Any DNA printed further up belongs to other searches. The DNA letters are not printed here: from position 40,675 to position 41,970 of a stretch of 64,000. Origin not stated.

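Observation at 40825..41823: Bacterial-type glycerol-3-phosphate dehydrogenase GpsA in an archaeal-looking genome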

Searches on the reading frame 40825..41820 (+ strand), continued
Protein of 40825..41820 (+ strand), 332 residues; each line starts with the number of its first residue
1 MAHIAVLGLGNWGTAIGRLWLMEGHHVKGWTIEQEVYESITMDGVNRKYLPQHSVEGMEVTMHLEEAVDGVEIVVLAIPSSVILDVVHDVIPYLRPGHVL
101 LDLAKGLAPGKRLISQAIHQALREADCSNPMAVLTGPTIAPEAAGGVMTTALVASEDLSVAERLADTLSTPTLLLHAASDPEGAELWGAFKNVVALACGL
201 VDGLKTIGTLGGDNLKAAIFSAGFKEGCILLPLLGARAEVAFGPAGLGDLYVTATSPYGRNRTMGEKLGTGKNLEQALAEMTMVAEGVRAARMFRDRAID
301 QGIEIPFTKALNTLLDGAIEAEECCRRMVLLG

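Call 11: find_homologous_proteins(query=window:40825-41820:+, max_evalue=0.00001)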
Query window:40825-41820:+ (332 aa): 1917 proteins with E <= 0.00001 among 8000 candidates; the best 120 are listed.
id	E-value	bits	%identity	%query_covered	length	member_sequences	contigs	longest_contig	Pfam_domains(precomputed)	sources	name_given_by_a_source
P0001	1.4e-199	680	92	100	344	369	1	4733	PF20618.4,PF07479.20,PF03446.22,PF01210.30,PF03807.24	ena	-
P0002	1.1e-192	657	89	100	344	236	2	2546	PF20618.4,PF07479.20,PF03446.22,PF01210.30,PF03807.24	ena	-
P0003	5.6e-178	609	82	99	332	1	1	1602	PF20618.4,PF07479.20,PF03446.22,PF01210.30,PF03807.24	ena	-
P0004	6.2e-178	609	82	100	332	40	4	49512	PF20618.4,PF07479.20,PF03446.22,PF01210.30,PF03807.24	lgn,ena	-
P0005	1.9e-177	607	83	100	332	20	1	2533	PF20618.4,PF07479.20,PF03446.22,PF01210.30,PF03807.24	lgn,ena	-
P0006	2.7e-176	603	81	99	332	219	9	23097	PF20618.4,PF07479.20,PF03446.22,PF01210.30,PF03807.24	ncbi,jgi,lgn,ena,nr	ncbi:MAG TPA: NAD(P)H-dependent glycerol-3-phosphate dehydrogenase [Candidatus Poseidoniaceae archae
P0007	2.8e-176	603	82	100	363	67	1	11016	PF20618.4,PF07479.20,PF03446.22,PF01210.30,PF03807.24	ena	-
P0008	3.1e-176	603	81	100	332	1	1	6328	PF20618.4,PF07479.20,PF03446.22,PF01210.30,PF03807.24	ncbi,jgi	-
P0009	4.5e-176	603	82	100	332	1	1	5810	PF20618.4,PF07479.20,PF03446.22,PF01210.30,PF03807.24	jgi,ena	-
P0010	9.4e-176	602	82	100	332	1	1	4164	PF20618.4,PF07479.20,PF03446.22,PF01210.30,PF03807.24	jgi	-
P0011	1.5e-175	601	81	100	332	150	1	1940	PF20618.4,PF07479.20,PF03446.22,PF01210.30,PF03807.24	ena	-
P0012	1.5e-175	601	82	100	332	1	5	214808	PF20618.4,PF07479.20,PF03446.22,PF01210.30,PF03807.24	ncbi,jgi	jgi:glycerol-3-phosphate dehydrogenase (NAD(P)+)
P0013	1.7e-175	601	82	100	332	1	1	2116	PF20618.4,PF07479.20,PF03446.22,PF01210.30,PF03807.24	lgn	-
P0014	2.0e-175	601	81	100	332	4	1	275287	PF20618.4,PF07479.20,PF03446.22,PF01210.30,PF03807.24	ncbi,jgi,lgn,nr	ncbi:MAG: NAD(P)H-dependent glycerol-3-phosphate dehydrogenase [Candidatus Poseidoniaceae archaeon]|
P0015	2.6e-175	600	82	100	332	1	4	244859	PF20618.4,PF07479.20,PF03446.22,PF01210.30,PF03807.24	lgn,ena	-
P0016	4.7e-175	599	81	100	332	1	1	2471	PF20618.4,PF07479.20,PF03446.22,PF01210.30,PF03807.24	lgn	-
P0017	5.7e-175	599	81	100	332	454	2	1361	PF20618.4,PF07479.20,PF03446.22,PF01210.30,PF03807.24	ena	-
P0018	6.1e-175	599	82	100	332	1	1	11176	PF20618.4,PF07479.20,PF03446.22,PF01210.30,PF03807.24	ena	-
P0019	7.2e-175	599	82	100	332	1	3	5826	PF20618.4,PF07479.20,PF03446.22,PF01210.30,PF03807.24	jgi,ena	-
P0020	7.2e-175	599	82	100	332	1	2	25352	PF20618.4,PF07479.20,PF03446.22,PF01210.30,PF03807.24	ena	-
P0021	7.2e-175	599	82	100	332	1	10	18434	PF20618.4,PF07479.20,PF03446.22,PF01210.30,PF03807.24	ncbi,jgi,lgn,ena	jgi:glycerol-3-phosphate dehydrogenase (NAD(P)+)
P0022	9.6e-175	598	82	100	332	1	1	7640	PF20618.4,PF07479.20,PF03446.22,PF01210.30,PF03807.24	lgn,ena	-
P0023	1.0e-174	598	82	100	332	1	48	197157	PF20618.4,PF07479.20,PF03446.22,PF01210.30,PF03807.24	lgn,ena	-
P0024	1.0e-174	598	82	100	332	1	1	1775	PF20618.4,PF07479.20,PF03446.22,PF01210.30,PF03807.24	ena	-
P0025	1.1e-174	598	81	100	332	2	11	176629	PF20618.4,PF07479.20,PF03446.22,PF01210.30,PF03807.24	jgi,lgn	-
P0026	2.5e-174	597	82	100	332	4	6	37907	PF20618.4,PF07479.20,PF03446.22,PF01210.30,PF03807.24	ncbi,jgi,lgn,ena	-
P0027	2.7e-174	597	81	100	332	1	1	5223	PF20618.4,PF07479.20,PF03446.22,PF01210.30,PF03807.24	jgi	-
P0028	1.1e-172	591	80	99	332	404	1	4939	PF20618.4,PF07479.20,PF03446.22,PF01210.30,PF03807.24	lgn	-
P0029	3.5e-172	590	80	100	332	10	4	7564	PF20618.4,PF07479.20,PF03446.22,PF01210.30,PF03807.24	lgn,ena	-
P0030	9.1e-172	589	80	100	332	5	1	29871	PF20618.4,PF07479.20,PF03446.22,PF01210.30,PF03807.24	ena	-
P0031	9.3e-172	588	93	88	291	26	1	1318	PF20618.4,PF07479.20,PF01210.30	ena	-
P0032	9.7e-172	588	79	100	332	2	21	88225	PF20618.4,PF07479.20,PF03446.22,PF01210.30,PF03807.24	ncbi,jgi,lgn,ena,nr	ncbi:MAG: NAD(P)H-dependent glycerol-3-phosphate dehydrogenase [Candidatus Poseidonia sp.]|nr:NAD(P)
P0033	2.6e-171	587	79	100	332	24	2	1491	PF20618.4,PF07479.20,PF03446.22,PF01210.30,PF03807.24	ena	-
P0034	3.2e-171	587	80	100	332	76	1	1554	PF20618.4,PF07479.20,PF03446.22,PF01210.30,PF03807.24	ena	-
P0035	6.5e-171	586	81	98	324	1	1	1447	PF20618.4,PF07479.20,PF01210.30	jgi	-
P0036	7.6e-171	585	80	100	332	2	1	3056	PF20618.4,PF07479.20,PF03446.22,PF01210.30,PF03807.24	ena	-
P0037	1.3e-170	585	79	100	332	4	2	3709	PF20618.4,PF07479.20,PF03446.22,PF01210.30,PF03807.24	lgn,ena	-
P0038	2.2e-170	584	80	100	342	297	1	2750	PF20618.4,PF07479.20,PF03446.22,PF01210.30,PF03807.24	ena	-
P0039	2.4e-170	584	80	100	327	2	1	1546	PF20618.4,PF07479.20,PF03446.22,PF01210.30,PF03807.24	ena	-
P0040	4.7e-170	583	78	100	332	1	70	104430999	PF20618.4,PF07479.20,PF03446.22,PF01210.30,PF03807.24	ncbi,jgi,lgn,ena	jgi:glycerol-3-phosphate dehydrogenase (NAD(P)+)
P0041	7.1e-170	582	78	100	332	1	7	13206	PF20618.4,PF07479.20,PF03446.22,PF01210.30,PF03807.24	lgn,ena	-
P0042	1.5e-169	581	78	100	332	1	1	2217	PF20618.4,PF07479.20,PF03446.22,PF01210.30,PF03807.24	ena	-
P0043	1.6e-169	581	79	100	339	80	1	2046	PF20618.4,PF07479.20,PF03446.22,PF01210.30,PF03807.24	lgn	-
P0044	2.1e-169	581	78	100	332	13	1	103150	PF20618.4,PF07479.20,PF03446.22,PF01210.30,PF03807.24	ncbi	-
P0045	2.2e-169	581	78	100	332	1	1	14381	PF20618.4,PF07479.20,PF03446.22,PF01210.30,PF03807.24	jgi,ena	-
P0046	3.5e-169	580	78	100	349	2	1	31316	PF20618.4,PF07479.20,PF03446.22,PF01210.30,PF03807.24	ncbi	-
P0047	5.7e-169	579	78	100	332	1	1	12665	PF20618.4,PF07479.20,PF03446.22,PF01210.30,PF03807.24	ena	-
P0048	6.4e-169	579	77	100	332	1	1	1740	PF20618.4,PF07479.20,PF03446.22,PF01210.30,PF03807.24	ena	-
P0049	7.6e-169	579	78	100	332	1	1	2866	PF20618.4,PF07479.20,PF03446.22,PF01210.30,PF03807.24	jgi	-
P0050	7.6e-169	579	78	100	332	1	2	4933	PF20618.4,PF07479.20,PF03446.22,PF01210.30,PF03807.24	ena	-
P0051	1.0e-168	578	79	100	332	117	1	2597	PF20618.4,PF07479.20,PF03446.22,PF01210.30,PF03807.24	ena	-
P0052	1.5e-168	578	78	100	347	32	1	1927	PF20618.4,PF07479.20,PF03446.22,PF01210.30,PF03807.24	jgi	-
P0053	1.1e-167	575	78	100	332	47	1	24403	PF20618.4,PF07479.20,PF03446.22,PF01210.30,PF03807.24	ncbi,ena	-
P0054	3.0e-167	574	77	100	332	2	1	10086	PF20618.4,PF07479.20,PF03446.22,PF01210.30,PF03807.24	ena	-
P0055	3.9e-167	573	78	100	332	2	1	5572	PF20618.4,PF07479.20,PF03446.22,PF01210.30,PF03807.24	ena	-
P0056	6.5e-167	573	79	100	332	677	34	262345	PF20618.4,PF07479.20,PF03446.22,PF01210.30,PF03807.24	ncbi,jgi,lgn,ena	ncbi:MAG: NAD(P)H-dependent glycerol-3-phosphate dehydrogenase [Poseidonia sp.]|jgi:glycerol-3-phosp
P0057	7.9e-167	572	79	100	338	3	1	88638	PF20618.4,PF07479.20,PF03446.22,PF01210.30,PF03807.24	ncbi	ncbi:MAG: NAD(P)H-dependent glycerol-3-phosphate dehydrogenase [Candidatus Poseidoniales archaeon]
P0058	1.0e-166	572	78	100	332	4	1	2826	PF20618.4,PF07479.20,PF03446.22,PF01210.30,PF03807.24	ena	-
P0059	1.0e-166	572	77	99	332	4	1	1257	PF20618.4,PF07479.20,PF03446.22,PF01210.30,PF03807.24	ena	-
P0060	1.3e-166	572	78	100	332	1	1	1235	PF20618.4,PF07479.20,PF03446.22,PF01210.30,PF03807.24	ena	-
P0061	2.5e-166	571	76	100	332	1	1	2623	PF20618.4,PF07479.20,PF03446.22,PF01210.30,PF03807.24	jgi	-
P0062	5.7e-166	569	76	100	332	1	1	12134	PF20618.4,PF07479.20,PF03446.22,PF01210.30,PF03807.24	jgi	-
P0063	7.5e-166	569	78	100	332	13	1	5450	PF20618.4,PF07479.20,PF03446.22,PF01210.30,PF03807.24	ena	-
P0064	1.7e-165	568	78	100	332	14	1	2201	PF20618.4,PF07479.20,PF03446.22,PF01210.30,PF03807.24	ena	-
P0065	2.4e-165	567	77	100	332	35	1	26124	PF20618.4,PF07479.20,PF03446.22,PF01210.30,PF03807.24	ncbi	-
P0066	2.8e-165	567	78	99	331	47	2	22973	PF20618.4,PF07479.20,PF03446.22,PF01210.30,PF03807.24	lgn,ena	-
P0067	3.2e-165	567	76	100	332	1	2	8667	PF20618.4,PF07479.20,PF03446.22,PF01210.30,PF03807.24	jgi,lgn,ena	-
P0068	4.0e-165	567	78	99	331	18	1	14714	PF20618.4,PF07479.20,PF03446.22,PF01210.30,PF03807.24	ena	-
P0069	4.2e-165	567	78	100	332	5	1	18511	PF20618.4,PF07479.20,PF03446.22,PF01210.30,PF03807.24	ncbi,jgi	jgi:glycerol-3-phosphate dehydrogenase (NAD(P)+)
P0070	5.4e-165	566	78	100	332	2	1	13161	PF20618.4,PF07479.20,PF03446.22,PF01210.30,PF03807.24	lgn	-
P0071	6.3e-165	566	78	100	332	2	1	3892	PF20618.4,PF07479.20,PF03446.22,PF01210.30,PF03807.24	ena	-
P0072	1.8e-164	565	77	99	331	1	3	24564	PF20618.4,PF07479.20,PF03446.22,PF01210.30,PF03807.24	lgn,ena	-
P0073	2.4e-164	564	78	99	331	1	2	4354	PF20618.4,PF07479.20,PF03446.22,PF01210.30,PF03807.24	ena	-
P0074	5.8e-164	563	78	99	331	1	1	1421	PF20618.4,PF07479.20,PF03446.22,PF01210.30,PF03807.24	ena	-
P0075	3.0e-163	561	77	100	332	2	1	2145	PF20618.4,PF07479.20,PF01210.30,PF03807.24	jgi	-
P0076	4.9e-159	547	75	100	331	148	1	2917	PF20618.4,PF07479.20,PF03446.22,PF01210.30,PF03807.24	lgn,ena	-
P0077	8.9e-159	546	78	95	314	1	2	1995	PF20618.4,PF07479.20,PF01210.30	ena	-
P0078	9.4e-159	546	74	100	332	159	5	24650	PF20618.4,PF07479.20,PF03446.22,PF01210.30,PF03807.24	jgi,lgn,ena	-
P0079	1.0e-158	546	74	100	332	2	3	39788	PF20618.4,PF07479.20,PF03446.22,PF01210.30,PF03807.24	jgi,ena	-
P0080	1.2e-158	545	77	95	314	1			PF20618.4,PF07479.20,PF01210.30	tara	tara:strand:- start:805 stop:1749 length:945 start_codon:yes stop_codon:yes gene_type:complete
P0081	1.8e-158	545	77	95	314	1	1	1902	PF20618.4,PF07479.20,PF01210.30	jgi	jgi:glycerol-3-phosphate dehydrogenase (NAD(P)+)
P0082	1.4e-157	542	75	99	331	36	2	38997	PF20618.4,PF07479.20,PF03446.22,PF01210.30,PF03807.24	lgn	-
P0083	1.5e-157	542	72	100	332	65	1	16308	PF20618.4,PF07479.20,PF03446.22,PF01210.30,PF03807.24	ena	-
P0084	8.5e-157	539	74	100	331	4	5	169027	PF20618.4,PF07479.20,PF03446.22,PF01210.30,PF03807.24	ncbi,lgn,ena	-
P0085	1.5e-156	538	79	94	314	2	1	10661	PF20618.4,PF07479.20,PF01210.30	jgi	-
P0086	7.1e-156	536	74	100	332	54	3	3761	PF20618.4,PF07479.20,PF03446.22,PF01210.30,PF03807.24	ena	-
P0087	3.7e-155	534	75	100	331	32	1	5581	PF20618.4,PF07479.20,PF03446.22,PF01210.30,PF03807.24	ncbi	-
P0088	2.4e-154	531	73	100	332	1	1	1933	PF20618.4,PF07479.20,PF03446.22,PF01210.30,PF03807.24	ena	-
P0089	5.3e-153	527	73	100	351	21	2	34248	PF20618.4,PF07479.20,PF03446.22,PF01210.30,PF03807.24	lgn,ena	-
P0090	4.8e-152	524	72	100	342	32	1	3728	PF20618.4,PF07479.20,PF03446.22,PF01210.30,PF03807.24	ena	-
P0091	1.2e-150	519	71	100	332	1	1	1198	PF20618.4,PF07479.20,PF03446.22,PF01210.30,PF03807.24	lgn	-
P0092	4.2e-147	507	69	100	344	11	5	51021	PF20618.4,PF07479.20,PF03446.22,PF01210.30,PF03807.24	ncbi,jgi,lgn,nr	ncbi:MAG TPA: NAD(P)H-dependent glycerol-3-phosphate dehydrogenase [Candidatus Poseidoniales archaeo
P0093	3.1e-144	498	72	95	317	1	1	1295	PF20618.4,PF07479.20,PF01210.30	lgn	-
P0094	6.9e-143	494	69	100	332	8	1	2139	PF20618.4,PF07479.20,PF03446.22,PF01210.30,PF03807.24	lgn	-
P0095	1.8e-142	492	68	100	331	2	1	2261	PF20618.4,PF07479.20,PF03446.22,PF01210.30,PF03807.24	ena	-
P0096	2.9e-141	488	69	99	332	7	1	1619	PF20618.4,PF07479.20,PF03446.22,PF01210.30,PF03807.24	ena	-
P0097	7.5e-141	487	69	100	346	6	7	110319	PF20618.4,PF07479.20,PF03446.22,PF01210.30,PF03807.24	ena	-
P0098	2.7e-140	485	68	100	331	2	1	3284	PF20618.4,PF07479.20,PF03446.22,PF01210.30,PF03807.24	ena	-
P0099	2.8e-140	485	83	81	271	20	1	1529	PF20618.4,PF07479.20,PF01210.30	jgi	jgi:glycerol-3-phosphate dehydrogenase (NAD(P)+)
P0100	4.4e-139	481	68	100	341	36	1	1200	PF20618.4,PF07479.20,PF03446.22,PF01210.30,PF03807.24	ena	-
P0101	2.3e-135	469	80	78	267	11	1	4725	PF07479.20,PF03446.22,PF01210.30,PF03807.24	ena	-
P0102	1.2e-134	467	68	100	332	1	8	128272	PF20618.4,PF07479.20,PF03446.22,PF01210.30,PF03807.24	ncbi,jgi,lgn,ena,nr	ncbi:MAG: NAD(P)H-dependent glycerol-3-phosphate dehydrogenase [Candidatus Poseidoniaceae archaeon]|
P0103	1.6e-134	466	68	100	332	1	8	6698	PF20618.4,PF07479.20,PF03446.22,PF01210.30,PF03807.24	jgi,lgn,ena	jgi:glycerol-3-phosphate dehydrogenase (NAD(P)+)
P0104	1.8e-134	466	82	77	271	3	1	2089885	PF07479.20,PF03446.22,PF01210.30,PF03807.24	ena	-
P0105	6.4e-134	464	68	100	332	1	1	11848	PF20618.4,PF07479.20,PF03446.22,PF01210.30,PF03807.24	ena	-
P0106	2.0e-130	453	79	82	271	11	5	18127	PF20618.4,PF07479.20,PF01210.30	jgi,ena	jgi:glycerol-3-phosphate dehydrogenase (NAD(P)+)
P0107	1.3e-129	450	79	81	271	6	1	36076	PF20618.4,PF07479.20,PF01210.30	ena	-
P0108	1.8e-128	446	76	83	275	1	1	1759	PF20618.4,PF07479.20,PF01210.30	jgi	jgi:glycerol-3-phosphate dehydrogenase (NAD(P)+)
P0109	1.1e-127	444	65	99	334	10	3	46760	PF20618.4,PF07479.20,PF03446.22,PF01210.30,PF03807.24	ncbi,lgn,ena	-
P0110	5.6e-127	441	62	98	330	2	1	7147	PF20618.4,PF07479.20,PF03446.22,PF01210.30,PF03807.24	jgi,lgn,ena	-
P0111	9.1e-126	437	65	99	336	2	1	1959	PF20618.4,PF07479.20,PF03446.22,PF01210.30,PF03807.24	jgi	-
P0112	3.4e-125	435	60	99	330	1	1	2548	PF20618.4,PF07479.20,PF03446.22,PF01210.30,PF03807.24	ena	-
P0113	4.4e-125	435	64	99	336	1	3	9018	PF20618.4,PF07479.20,PF03446.22,PF01210.30,PF03807.24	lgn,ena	-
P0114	7.2e-125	434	63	99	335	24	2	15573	PF20618.4,PF07479.20,PF03446.22,PF01210.30,PF03807.24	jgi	-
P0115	1.4e-124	433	62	99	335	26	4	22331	PF20618.4,PF10727.16,PF07479.20,PF03446.22,PF01210.30,PF03807.24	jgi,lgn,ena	-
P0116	1.6e-124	433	63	99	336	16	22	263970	PF20618.4,PF07479.20,PF03446.22,PF01210.30,PF03807.24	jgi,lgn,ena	-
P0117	2.4e-124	433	63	99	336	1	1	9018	PF20618.4,PF07479.20,PF03446.22,PF01210.30,PF03807.24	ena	-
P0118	2.5e-124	433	62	99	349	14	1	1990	PF20618.4,PF07479.20,PF03446.22,PF01210.30,PF03807.24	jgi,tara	tara:strand:+ start:541 stop:1590 length:1050 start_codon:yes stop_codon:yes gene_type:complete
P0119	2.7e-124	433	63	99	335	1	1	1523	PF20618.4,PF07479.20,PF03446.22,PF01210.30,PF03807.24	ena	-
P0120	3.3e-124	432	64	99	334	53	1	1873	PF20618.4,PF07479.20,PF03446.22,PF01210.30,PF03807.24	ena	-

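Call 25: search_protein_representatives(protein=window:40825-41820:+)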
Query: 332 residues. Proteins with E-value up to 0.001 (for the whole library): 10882; up to 1e-10: 5720; up to 1e-30: 839. The best 150 are listed.
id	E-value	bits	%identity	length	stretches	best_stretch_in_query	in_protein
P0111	2.9e-126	437.3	66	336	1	1-329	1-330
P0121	3.4e-105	368.1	84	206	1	128-332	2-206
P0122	4.6e-87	308.5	52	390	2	2-206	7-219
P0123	1.1e-81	290.8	60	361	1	2-237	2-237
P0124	2.8e-71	256.6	60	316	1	1-220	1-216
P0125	5.0e-71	255.8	59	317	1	1-225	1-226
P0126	4.2e-66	239.6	76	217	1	62-218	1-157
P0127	1.2e-59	218.4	40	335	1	3-315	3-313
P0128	2.1e-51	191.3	37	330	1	2-316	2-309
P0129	6.8e-51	189.7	38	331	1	3-318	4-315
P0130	1.2e-50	188.8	39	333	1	3-317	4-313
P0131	3.3e-50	187.4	38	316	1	4-322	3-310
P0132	5.3e-50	186.7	84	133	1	7-108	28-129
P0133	9.9e-49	182.5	38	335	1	2-327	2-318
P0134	1.2e-48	182.2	55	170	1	1-165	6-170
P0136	5.1e-48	180.2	40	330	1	4-315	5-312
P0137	1.7e-47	178.5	37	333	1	3-312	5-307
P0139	2.9e-47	177.7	39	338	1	1-322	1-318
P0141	6.2e-47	176.6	36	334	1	3-311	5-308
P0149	8.8e-45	169.6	37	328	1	3-294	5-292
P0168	1.8e-43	165.3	34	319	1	3-309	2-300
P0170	2.5e-43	164.8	40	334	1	4-327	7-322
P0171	4.0e-43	164.1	38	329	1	2-312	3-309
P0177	8.5e-43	163.0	39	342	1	2-324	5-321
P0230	1.6e-40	155.5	38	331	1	2-326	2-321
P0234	2.7e-40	154.8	33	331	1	3-310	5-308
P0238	5.4e-40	153.8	33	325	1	4-318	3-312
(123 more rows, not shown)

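Call 27: list_cluster_members(proteins=[P0122, P0123, P0127, P0128, P0129, P0130, P0131, P0133, P0136, P0139])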
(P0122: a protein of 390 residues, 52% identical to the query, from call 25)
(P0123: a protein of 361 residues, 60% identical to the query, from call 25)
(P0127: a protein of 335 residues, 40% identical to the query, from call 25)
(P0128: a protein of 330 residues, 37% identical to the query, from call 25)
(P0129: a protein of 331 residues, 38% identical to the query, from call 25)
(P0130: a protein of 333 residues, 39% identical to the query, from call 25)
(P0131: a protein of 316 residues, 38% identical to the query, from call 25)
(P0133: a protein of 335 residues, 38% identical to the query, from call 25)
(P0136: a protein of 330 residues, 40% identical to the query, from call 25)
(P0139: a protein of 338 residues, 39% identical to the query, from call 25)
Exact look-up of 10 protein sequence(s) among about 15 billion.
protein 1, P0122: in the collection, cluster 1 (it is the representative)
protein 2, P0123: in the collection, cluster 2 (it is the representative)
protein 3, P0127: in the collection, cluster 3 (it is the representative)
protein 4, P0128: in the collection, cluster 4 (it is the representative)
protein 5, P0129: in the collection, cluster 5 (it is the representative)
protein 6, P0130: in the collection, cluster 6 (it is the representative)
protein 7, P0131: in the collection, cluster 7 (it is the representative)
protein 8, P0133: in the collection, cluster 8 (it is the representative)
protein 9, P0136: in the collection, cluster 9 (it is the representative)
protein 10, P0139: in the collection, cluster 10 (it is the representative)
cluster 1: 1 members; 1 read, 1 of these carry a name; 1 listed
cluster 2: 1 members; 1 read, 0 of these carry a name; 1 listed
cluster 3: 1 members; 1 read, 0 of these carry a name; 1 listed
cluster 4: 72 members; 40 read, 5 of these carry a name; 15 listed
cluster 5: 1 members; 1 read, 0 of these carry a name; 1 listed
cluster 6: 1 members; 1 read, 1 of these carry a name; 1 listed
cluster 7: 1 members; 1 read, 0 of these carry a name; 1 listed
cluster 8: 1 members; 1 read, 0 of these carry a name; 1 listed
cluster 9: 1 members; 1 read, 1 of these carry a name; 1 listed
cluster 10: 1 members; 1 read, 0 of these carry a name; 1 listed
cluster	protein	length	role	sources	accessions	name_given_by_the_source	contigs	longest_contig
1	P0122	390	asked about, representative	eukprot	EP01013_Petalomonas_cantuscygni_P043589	TRINITY_DN8314_c0_g1_i1.p1 TRINITY_DN8314_c0_g1~~TRINITY_DN8314_c0_g1_i1.p1 ORF ...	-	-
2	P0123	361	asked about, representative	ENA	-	-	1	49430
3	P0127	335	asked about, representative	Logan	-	-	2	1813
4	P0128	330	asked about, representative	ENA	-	-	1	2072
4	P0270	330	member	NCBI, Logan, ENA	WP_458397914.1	NAD(P)H-dependent glycerol-3-phosphate dehydrogenase [Anaerotignum sp.]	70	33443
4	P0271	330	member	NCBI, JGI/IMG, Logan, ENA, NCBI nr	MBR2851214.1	MAG: NAD(P)H-dependent glycerol-3-phosphate dehydrogenase [Anaerotignum sp.] | NAD(P)H-dependent glycerol-3-phosphate dehydrogenase [Anaerotignum sp.]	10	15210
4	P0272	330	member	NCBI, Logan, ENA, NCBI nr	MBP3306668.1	MAG: NAD(P)H-dependent glycerol-3-phosphate dehydrogenase [Anaerotignum sp.] | NAD(P)H-dependent glycerol-3-phosphate dehydrogenase [Anaerotignum sp.]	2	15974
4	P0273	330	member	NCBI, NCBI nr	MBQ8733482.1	MAG: NAD(P)H-dependent glycerol-3-phosphate dehydrogenase [Anaerotignum sp.] | NAD(P)H-dependent glycerol-3-phosphate dehydrogenase [Anaerotignum sp.]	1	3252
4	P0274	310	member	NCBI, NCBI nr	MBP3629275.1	MAG: NAD(P)H-dependent glycerol-3-phosphate dehydrogenase, partial [Anaerotignum sp.] | NAD(P)H-dependent glycerol-3-phosphate dehydrogenase [Anaerotignum sp.]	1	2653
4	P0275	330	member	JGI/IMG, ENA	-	-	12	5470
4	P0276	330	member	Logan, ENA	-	-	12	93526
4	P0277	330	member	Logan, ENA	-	-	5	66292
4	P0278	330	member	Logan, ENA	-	-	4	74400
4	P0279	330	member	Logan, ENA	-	-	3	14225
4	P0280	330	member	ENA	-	-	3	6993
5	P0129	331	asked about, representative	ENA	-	-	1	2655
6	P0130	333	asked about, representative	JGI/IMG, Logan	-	glycerol-3-phosphate dehydrogenase (NAD(P)+)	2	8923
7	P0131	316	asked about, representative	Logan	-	-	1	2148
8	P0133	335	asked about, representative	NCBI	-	-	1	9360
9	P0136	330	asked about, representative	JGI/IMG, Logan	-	glycerol-3-phosphate dehydrogenase (NAD(P)+)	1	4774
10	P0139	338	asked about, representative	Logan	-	-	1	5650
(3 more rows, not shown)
